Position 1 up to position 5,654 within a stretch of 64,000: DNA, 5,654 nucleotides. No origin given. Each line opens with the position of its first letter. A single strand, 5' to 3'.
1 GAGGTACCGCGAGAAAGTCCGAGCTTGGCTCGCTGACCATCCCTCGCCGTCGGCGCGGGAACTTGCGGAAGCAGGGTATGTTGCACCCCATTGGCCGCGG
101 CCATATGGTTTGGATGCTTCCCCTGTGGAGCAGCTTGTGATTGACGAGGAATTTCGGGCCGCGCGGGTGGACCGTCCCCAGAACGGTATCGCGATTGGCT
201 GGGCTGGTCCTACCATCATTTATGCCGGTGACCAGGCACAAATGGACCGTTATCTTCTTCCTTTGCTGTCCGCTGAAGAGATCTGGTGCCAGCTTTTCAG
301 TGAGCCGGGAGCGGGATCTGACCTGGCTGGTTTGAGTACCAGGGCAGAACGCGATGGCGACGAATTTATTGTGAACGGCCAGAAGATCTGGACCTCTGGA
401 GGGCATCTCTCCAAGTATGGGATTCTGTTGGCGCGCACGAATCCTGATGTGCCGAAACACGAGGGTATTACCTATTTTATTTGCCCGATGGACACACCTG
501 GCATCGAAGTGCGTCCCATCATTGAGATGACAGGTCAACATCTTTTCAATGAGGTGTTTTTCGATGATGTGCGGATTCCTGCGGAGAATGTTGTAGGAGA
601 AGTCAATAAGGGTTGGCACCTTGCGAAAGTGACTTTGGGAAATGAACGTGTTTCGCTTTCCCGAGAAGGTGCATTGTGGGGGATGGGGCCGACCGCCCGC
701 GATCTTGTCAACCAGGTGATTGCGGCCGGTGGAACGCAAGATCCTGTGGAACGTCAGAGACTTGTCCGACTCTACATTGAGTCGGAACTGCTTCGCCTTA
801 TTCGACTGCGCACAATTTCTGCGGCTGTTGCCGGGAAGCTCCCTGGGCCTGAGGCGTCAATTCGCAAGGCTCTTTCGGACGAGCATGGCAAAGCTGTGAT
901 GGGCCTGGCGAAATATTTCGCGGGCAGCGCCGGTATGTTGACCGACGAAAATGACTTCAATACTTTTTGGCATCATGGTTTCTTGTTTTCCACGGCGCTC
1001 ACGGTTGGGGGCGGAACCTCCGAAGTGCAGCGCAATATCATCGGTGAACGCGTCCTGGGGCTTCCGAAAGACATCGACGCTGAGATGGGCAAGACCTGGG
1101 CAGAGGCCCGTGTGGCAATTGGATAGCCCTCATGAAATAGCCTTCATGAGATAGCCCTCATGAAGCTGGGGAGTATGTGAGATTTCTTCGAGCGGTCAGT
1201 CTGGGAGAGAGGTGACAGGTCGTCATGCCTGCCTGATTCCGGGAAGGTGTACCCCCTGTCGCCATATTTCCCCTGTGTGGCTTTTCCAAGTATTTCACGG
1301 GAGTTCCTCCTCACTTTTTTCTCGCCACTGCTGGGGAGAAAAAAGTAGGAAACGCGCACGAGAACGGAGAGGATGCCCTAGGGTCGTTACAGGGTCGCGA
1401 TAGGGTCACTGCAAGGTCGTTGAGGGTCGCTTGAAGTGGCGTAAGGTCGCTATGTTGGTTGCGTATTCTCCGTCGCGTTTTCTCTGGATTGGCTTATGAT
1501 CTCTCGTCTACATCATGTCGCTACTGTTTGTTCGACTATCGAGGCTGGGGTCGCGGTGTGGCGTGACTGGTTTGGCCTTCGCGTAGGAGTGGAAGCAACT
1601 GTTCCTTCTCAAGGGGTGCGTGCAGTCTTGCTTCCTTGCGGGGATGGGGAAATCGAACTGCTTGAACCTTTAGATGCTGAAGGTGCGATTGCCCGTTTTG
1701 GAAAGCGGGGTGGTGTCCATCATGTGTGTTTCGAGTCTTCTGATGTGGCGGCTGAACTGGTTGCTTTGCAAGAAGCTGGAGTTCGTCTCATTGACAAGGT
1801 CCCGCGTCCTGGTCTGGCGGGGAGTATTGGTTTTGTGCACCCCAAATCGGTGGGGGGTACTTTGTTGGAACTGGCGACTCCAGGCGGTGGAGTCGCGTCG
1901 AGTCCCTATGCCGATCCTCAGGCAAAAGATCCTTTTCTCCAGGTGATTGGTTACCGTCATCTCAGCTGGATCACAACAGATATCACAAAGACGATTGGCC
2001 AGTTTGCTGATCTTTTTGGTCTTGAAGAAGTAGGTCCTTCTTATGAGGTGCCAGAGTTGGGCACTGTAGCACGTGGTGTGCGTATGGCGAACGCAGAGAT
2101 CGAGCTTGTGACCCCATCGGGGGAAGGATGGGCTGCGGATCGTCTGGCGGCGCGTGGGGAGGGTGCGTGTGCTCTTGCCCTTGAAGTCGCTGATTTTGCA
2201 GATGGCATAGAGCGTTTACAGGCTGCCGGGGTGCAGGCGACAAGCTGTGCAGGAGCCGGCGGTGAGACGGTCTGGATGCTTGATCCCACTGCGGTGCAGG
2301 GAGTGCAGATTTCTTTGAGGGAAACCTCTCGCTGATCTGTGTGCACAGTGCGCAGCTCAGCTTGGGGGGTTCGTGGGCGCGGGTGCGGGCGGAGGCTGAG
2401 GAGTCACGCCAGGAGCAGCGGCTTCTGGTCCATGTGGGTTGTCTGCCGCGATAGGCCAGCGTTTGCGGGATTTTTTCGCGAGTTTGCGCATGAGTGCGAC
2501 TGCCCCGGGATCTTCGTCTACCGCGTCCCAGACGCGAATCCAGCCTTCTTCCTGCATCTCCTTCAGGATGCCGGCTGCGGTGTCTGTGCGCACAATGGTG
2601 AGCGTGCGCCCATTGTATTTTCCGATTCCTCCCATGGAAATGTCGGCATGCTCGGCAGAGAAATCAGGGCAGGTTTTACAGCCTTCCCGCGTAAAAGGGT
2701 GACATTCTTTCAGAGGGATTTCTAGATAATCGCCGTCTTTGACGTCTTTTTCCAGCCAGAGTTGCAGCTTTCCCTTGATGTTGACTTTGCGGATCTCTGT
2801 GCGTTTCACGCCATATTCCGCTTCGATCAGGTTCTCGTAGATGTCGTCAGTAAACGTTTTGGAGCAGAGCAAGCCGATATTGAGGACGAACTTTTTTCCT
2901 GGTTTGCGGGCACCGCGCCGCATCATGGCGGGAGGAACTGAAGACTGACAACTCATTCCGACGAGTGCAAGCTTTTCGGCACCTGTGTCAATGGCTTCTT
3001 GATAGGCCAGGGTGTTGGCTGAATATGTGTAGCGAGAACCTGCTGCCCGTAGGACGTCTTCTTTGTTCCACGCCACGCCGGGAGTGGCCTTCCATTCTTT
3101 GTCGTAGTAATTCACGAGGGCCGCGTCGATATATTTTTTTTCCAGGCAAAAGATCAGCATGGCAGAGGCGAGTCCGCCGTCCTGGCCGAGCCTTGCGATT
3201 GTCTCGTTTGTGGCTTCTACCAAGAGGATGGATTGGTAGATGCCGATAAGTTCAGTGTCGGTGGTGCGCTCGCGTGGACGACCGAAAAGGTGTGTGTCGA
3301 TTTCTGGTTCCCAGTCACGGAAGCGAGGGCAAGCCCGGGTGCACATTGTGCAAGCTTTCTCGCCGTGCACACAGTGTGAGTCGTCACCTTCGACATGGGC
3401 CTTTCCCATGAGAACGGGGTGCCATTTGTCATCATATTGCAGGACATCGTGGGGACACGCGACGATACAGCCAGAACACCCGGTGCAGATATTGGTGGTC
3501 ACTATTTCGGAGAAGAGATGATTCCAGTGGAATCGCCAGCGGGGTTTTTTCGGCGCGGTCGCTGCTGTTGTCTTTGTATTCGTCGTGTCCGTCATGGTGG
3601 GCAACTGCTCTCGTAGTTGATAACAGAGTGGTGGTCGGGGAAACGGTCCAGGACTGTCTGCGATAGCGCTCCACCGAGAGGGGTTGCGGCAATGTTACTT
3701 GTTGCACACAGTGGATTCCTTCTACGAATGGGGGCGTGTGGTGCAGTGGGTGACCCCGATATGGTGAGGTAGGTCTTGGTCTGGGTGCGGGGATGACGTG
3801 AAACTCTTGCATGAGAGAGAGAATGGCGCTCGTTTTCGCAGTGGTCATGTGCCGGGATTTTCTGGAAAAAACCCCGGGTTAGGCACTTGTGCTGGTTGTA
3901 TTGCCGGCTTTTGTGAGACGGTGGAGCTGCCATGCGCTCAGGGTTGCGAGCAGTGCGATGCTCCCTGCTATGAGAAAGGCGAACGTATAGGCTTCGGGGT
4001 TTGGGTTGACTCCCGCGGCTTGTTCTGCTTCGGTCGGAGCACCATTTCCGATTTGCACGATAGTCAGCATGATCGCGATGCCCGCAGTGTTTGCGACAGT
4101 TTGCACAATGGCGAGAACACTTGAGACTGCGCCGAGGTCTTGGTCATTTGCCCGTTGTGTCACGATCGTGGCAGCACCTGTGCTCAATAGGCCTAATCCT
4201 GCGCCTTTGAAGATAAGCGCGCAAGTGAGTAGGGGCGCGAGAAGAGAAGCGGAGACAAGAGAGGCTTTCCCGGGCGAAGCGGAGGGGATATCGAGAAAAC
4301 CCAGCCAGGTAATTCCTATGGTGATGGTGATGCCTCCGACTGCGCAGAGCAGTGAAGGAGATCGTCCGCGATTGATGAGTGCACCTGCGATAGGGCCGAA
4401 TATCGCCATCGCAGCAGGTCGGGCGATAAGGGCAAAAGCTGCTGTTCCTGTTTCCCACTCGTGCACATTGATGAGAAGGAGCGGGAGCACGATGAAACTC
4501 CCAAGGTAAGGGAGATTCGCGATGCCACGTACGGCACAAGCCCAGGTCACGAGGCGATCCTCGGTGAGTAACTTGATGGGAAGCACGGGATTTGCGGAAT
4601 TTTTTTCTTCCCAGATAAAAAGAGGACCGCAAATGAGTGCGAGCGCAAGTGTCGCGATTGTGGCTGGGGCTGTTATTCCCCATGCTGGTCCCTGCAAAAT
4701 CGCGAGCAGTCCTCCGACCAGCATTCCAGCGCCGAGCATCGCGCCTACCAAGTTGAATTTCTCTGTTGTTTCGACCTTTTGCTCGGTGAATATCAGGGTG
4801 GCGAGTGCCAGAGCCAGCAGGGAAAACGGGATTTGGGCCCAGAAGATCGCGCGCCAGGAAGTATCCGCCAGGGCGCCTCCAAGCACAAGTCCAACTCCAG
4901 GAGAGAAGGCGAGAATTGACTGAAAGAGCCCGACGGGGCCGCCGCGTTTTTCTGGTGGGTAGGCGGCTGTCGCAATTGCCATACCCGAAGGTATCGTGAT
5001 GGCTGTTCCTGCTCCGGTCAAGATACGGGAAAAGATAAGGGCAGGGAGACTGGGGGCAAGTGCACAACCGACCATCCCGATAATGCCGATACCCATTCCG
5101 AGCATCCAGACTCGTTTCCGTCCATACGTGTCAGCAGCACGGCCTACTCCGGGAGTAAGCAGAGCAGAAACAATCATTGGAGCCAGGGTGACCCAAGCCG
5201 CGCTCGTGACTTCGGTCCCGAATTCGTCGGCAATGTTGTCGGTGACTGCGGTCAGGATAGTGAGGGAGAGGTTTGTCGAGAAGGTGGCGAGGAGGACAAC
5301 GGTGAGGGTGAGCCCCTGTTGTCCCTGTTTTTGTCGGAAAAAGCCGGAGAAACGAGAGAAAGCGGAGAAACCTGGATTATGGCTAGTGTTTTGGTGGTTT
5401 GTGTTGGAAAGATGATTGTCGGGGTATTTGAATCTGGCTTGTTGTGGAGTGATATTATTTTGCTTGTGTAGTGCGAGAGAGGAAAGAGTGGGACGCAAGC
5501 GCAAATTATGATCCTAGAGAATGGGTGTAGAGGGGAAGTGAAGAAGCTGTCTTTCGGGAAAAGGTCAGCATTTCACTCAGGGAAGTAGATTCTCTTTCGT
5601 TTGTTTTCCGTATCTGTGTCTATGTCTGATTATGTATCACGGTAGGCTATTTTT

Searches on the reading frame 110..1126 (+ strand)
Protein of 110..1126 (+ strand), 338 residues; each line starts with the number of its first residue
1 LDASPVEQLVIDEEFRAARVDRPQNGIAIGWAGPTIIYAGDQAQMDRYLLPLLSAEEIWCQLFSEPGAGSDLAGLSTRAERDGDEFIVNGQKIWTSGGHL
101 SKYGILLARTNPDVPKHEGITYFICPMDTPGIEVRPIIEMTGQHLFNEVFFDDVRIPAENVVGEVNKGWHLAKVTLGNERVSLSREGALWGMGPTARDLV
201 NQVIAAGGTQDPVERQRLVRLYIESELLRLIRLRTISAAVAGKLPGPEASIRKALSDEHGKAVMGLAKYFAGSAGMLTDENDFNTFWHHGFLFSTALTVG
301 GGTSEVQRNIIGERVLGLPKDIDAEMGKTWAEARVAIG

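Call 57: search_protein_families(library=pfam, proteins=[window:110-1126:+], max_evalue=0.00001)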
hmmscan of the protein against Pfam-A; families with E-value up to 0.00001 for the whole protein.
window:110-1126:+ (338 aa): 2 families
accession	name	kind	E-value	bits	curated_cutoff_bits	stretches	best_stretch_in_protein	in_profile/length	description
PF02770.24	Acyl-CoA_dh_M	-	4.1e-21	75.4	33.3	1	60-154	1-97/97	Acyl-CoA dehydrogenase, middle domain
PF00441.29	Acyl-CoA_dh_1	-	5.1e-17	62.8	22.4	1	166-316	1-150/150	Acyl-CoA dehydrogenase, C-terminal domain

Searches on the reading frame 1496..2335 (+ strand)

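Call 57: search_protein_families(library=pfam, proteins=[window:1496-2335:+], max_evalue=0.00001)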
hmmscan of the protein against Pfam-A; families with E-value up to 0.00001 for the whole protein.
window:1496-2335:+ (279 aa): 3 families
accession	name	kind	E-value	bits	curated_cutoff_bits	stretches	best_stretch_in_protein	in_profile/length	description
PF13669.12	Glyoxalase_4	-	2.6e-29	102.1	27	2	6-109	1-104/109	Glyoxalase/Bleomycin resistance protein/Dioxygenase superfamily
PF00903.31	Glyoxalase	-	2.1e-16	60.8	20.6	1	4-125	1-120/121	Glyoxalase/Bleomycin resistance protein/Dioxygenase superfamily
PF13468.12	Glyoxalase_3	-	1.2e-13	51.9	25.1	1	5-97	1-101/176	Glyoxalase-like domain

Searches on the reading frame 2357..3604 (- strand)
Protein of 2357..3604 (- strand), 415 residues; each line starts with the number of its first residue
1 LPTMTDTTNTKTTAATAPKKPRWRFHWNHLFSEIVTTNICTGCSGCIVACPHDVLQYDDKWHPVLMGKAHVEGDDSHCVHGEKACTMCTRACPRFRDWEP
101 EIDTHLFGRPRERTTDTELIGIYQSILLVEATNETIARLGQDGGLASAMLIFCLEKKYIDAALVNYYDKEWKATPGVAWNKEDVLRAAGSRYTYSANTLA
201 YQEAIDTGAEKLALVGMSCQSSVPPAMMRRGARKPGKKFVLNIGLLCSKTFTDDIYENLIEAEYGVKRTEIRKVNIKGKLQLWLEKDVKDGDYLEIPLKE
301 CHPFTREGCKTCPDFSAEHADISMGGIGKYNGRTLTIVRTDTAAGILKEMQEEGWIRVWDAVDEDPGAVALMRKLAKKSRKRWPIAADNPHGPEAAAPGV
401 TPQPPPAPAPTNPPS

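Call 57: search_protein_families(library=pfam, proteins=[window:2357-3604:-], max_evalue=0.00001)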
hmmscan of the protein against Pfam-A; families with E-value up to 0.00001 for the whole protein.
window:2357-3604:- (415 aa): 3 families
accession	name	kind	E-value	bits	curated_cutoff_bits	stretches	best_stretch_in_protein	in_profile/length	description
PF04432.18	FrhB_FdhB_C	-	1.6e-30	106.4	23.3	1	210-360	2-146/150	Coenzyme F420 hydrogenase/dehydrogenase, beta subunit C terminus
PF04422.18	FrhB_FdhB_N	-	2.3e-15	56.9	22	1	129-197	4-73/78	Coenzyme F420 hydrogenase/dehydrogenase, beta subunit N-term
PF12838.12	Fer4_7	-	4.2e-07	30.8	27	1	40-93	2-49/52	4Fe-4S dicluster domain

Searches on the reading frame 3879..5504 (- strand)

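Call 57: search_protein_families(library=pfam, proteins=[window:3879-5504:-], max_evalue=0.00001)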
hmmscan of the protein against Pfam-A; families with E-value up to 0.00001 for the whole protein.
window:3879-5504:- (541 aa): 2 families
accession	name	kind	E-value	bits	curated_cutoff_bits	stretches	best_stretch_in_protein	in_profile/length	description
PF07690.21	MFS_1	-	3.4e-42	145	33.4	2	71-245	2-178/347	Major Facilitator Superfamily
PF13347.12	MFS_2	-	2.5e-06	26.8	27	1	44-209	209-373/427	MFS/sugar transport protein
